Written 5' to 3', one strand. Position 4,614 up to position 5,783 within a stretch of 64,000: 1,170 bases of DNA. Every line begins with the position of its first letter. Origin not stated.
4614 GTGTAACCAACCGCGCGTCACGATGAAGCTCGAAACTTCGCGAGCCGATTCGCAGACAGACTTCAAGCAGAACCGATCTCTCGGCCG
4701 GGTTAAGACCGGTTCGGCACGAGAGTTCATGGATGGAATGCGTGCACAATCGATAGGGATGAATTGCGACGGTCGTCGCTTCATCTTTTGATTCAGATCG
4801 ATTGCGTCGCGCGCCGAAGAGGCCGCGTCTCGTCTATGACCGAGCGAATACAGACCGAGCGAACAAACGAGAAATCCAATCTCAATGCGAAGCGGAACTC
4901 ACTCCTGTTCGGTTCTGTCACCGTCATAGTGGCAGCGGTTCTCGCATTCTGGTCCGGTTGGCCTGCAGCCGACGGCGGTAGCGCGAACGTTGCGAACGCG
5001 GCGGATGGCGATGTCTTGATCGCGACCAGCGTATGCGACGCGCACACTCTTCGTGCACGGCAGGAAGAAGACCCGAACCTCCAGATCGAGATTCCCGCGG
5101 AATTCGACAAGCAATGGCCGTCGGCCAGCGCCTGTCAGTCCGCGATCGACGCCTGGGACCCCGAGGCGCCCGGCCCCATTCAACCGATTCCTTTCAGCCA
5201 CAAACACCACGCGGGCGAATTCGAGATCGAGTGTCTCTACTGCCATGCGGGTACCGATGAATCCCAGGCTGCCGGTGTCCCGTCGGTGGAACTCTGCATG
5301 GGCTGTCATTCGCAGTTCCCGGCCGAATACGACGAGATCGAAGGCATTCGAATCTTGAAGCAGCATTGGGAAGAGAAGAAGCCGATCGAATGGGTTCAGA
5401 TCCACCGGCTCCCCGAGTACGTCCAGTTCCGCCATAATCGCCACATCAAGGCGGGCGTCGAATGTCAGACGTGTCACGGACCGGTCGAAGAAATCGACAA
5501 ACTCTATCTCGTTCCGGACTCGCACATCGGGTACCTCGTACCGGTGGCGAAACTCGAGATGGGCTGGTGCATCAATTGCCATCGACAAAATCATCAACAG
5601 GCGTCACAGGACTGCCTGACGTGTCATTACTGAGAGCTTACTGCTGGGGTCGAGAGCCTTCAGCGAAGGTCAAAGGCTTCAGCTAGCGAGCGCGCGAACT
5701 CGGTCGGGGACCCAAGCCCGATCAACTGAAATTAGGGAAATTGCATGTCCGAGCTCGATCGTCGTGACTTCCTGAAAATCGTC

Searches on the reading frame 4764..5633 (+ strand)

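Call 7: search_protein_families(library=pfam, proteins=[window:4764-5633:+], max_evalue=0.001)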
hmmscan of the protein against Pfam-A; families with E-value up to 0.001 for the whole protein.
window:4764-5633:+ (289 aa): 4 families
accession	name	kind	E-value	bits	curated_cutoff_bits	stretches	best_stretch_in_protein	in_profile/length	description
PF14522.11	Cytochrome_C7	-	6.8e-12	45.5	24.8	1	220-288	1-66/67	Cytochrome c7 and related cytochrome c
PF02085.21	Cytochrom_CIII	-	3.1e-07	31.1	22.9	0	139-189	18-60/101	Class III cytochrome C family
PF02335.20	Cytochrom_C552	-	1.7e-05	24.5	24.1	1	189-279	207-288/438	Cytochrome c552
PF14537.11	Cytochrom_c3_2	-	5.3e-05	24.1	25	0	152-238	4-78/79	Cytochrome c3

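Call 62: search_protein_families(library=ncbifam, proteins=[window:4764-5633:+], max_evalue=0.00001)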
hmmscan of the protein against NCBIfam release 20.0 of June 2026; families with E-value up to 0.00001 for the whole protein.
window:4764-5633:+ (289 aa): 1 family
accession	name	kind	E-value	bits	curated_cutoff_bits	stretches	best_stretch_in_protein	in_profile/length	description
NF041781.1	mnquin_red_QrcA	equivalog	3e-25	88.8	180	1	140-288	29-173/174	menaquinone reductase multiheme cytochrome c subunit QrcA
